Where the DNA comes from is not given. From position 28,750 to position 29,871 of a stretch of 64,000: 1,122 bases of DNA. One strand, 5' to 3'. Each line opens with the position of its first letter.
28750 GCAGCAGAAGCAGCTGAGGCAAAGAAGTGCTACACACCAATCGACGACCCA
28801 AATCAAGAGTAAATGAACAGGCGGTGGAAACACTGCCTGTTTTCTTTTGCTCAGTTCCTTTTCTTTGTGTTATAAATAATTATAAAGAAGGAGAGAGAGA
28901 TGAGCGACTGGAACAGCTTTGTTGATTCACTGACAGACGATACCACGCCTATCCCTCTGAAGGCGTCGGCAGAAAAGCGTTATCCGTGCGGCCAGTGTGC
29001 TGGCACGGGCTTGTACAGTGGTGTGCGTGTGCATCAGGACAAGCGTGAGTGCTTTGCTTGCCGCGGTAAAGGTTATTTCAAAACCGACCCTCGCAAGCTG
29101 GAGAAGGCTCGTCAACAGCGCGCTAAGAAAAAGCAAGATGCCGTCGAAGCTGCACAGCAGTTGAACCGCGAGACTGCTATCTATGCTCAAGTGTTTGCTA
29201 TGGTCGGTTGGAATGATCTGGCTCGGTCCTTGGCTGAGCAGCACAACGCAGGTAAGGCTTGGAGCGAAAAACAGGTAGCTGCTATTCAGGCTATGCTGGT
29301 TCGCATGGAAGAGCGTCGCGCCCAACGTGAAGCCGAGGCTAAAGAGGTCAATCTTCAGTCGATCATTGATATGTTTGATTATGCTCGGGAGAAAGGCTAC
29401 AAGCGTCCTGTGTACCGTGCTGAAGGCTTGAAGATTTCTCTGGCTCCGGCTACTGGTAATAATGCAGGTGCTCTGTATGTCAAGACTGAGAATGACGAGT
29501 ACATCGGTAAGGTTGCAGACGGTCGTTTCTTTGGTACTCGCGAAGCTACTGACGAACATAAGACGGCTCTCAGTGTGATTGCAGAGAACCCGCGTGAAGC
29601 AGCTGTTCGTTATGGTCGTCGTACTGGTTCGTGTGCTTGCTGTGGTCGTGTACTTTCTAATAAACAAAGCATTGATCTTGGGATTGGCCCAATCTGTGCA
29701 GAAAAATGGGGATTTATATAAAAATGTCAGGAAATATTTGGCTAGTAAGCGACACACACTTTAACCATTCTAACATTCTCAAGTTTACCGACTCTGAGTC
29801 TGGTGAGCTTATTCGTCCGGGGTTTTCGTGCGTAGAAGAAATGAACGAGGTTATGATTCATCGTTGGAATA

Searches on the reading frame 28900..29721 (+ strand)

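Call 7: search_protein_families(library=pfam, proteins=[window:28900-29721:+], max_evalue=0.01)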
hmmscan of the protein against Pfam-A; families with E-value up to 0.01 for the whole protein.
window:28900-29721:+ (273 aa): 2 families
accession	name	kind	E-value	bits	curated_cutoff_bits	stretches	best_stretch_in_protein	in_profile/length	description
PF19474.4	DUF6011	-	3.1e-14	52.7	26.6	1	235-271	1-37/37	Family of unknown function (DUF6011)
PF00684.25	DnaJ_CXXCXGXG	-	0.0092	16.7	32.7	1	29-61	17-54/65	DnaJ central domain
